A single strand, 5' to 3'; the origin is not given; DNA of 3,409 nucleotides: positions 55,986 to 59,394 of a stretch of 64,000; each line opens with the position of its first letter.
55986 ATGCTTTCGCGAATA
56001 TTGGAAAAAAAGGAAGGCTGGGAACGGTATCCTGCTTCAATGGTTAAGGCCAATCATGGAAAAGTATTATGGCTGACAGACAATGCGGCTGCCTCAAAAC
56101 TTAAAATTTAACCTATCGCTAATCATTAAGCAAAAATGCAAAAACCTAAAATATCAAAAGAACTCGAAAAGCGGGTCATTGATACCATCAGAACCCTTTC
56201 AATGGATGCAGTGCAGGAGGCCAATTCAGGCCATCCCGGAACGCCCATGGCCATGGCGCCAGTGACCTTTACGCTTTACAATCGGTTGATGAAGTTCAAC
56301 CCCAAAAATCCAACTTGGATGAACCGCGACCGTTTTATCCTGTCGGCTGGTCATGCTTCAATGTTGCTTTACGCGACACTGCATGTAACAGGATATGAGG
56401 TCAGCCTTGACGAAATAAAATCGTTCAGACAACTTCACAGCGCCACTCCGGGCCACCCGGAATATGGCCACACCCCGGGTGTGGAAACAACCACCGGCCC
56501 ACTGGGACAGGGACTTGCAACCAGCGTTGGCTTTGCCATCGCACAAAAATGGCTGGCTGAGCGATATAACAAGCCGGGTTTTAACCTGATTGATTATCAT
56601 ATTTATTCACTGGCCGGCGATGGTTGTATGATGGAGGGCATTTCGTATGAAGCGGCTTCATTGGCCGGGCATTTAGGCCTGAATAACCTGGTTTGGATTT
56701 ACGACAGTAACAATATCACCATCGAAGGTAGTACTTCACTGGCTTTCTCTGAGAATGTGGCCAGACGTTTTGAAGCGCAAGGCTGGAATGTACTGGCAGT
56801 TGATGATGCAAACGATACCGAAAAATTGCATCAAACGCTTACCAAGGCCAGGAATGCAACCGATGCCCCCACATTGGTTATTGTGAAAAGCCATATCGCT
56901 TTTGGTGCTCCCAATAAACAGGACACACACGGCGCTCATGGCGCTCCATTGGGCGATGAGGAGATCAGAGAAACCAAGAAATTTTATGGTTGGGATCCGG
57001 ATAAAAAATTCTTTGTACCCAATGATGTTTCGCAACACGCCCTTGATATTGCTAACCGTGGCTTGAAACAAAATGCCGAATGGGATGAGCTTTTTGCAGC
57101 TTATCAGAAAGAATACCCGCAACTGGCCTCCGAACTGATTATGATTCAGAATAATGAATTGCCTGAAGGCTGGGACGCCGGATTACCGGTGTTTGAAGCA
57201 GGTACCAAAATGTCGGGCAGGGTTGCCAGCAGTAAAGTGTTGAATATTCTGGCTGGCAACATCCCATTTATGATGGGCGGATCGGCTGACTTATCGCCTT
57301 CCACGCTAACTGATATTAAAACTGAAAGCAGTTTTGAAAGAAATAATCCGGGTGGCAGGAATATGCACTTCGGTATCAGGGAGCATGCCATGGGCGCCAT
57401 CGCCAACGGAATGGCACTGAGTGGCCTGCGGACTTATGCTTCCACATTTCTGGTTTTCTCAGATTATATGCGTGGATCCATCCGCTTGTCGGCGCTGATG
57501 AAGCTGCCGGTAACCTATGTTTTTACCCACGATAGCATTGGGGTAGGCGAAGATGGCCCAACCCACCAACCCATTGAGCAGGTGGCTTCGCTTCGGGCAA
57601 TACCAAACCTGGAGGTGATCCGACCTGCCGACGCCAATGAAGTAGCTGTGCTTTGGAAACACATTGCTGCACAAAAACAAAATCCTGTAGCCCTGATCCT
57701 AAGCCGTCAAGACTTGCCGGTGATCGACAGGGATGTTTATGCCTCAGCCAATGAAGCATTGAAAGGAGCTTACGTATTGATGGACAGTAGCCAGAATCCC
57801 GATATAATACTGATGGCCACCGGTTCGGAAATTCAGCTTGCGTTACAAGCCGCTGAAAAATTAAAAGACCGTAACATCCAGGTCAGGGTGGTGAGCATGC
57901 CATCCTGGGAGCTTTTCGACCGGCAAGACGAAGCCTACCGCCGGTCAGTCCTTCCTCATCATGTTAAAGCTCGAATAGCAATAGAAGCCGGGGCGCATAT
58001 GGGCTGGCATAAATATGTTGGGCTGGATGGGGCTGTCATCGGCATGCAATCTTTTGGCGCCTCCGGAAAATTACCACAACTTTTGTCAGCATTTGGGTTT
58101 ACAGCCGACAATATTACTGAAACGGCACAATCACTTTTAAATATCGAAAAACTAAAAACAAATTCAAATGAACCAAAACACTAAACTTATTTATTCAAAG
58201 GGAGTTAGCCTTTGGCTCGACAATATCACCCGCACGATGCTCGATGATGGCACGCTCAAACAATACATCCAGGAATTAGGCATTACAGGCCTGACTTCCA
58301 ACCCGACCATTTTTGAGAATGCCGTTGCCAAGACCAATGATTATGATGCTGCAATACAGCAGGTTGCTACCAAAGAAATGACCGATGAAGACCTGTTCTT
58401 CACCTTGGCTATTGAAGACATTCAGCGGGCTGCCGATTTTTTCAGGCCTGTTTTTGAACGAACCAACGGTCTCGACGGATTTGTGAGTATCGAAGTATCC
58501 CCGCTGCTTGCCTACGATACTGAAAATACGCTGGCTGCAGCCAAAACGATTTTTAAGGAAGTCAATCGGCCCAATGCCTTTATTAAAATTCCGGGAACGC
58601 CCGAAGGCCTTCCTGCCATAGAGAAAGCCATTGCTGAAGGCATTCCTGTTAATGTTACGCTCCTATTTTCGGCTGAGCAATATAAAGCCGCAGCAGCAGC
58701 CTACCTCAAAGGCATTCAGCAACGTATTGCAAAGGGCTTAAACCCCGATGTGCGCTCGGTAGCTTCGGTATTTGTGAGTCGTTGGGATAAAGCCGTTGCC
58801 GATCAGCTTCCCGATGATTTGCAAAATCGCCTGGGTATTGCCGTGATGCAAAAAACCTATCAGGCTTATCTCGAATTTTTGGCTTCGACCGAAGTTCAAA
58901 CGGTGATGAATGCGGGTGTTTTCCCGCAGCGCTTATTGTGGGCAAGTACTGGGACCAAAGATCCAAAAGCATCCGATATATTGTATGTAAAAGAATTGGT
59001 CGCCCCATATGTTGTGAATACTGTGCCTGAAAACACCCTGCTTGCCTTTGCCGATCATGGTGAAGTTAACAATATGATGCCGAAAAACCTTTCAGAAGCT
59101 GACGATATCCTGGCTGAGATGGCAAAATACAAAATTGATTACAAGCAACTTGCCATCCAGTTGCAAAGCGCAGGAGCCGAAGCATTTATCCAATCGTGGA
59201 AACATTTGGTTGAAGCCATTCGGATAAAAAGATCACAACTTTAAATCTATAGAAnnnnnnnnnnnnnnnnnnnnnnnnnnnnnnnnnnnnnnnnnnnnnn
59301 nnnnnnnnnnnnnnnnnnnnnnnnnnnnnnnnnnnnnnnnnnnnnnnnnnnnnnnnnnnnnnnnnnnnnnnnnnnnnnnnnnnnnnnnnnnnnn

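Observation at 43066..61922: Six copies of one bipartite promoter-like motif define a candidate ECF-sigma regulon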

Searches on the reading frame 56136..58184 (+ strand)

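Call 72: search_protein_families(library=pfam, proteins=[window:56136-58184:+], max_evalue=0.1)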
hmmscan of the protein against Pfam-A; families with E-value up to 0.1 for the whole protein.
window:56136-58184:+ (682 aa): 7 families
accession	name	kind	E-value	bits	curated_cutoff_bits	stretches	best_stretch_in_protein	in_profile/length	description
PF00456.26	Transketolase_N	-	2.9e-143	477.3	22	1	11-343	2-334/334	Transketolase, thiamine diphosphate binding domain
PF02779.29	Transket_pyr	-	1.4e-53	181.5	27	1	358-528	2-173/174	Transketolase, pyrimidine binding domain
PF22613.1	Transketolase_C_1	-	1.4e-44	151.4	27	1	544-656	1-113/113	Transketolase-like TK C-terminal domain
PF02780.25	Transketolase_C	-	3.3e-17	63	25.9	1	552-660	7-124/124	Transketolase, C-terminal domain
PF13292.11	DXP_synthase_N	-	0.0019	18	21.2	1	12-197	19-176/274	1-deoxy-D-xylulose-5-phosphate synthase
PF00676.26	E1_dh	-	0.029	13.8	22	1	116-240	96-209/300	Dehydrogenase E1 component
PF01918.27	Alba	-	0.073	13.3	25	0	551-583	23-59/66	Alba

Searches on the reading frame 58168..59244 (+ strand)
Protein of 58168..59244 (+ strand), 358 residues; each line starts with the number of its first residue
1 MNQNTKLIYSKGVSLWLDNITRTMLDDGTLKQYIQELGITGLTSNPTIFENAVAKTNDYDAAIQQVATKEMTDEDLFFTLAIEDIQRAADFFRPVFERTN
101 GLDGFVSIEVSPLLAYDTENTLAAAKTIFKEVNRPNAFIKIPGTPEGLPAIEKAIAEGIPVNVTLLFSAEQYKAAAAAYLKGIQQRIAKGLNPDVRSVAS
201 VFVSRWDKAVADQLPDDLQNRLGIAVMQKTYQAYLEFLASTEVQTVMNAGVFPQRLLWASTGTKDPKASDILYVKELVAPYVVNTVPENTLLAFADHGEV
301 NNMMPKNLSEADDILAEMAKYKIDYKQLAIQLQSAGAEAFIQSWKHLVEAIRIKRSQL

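Call 72: search_protein_families(library=pfam, proteins=[window:58168-59244:+], max_evalue=0.1)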
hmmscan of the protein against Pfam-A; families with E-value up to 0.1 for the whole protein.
window:58168-59244:+ (358 aa): 2 families
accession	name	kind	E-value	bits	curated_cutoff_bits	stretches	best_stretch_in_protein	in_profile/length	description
PF00923.25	TAL_FSA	-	2.5e-79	267.1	27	1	15-350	1-284/285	Transaldolase/Fructose-6-phosphate aldolase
PF08924.17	Rv2525c_GlyHyd-like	-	0.0035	17.9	27.2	1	142-218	65-153/198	Rv2525c-like, glycoside hydrolase-like domain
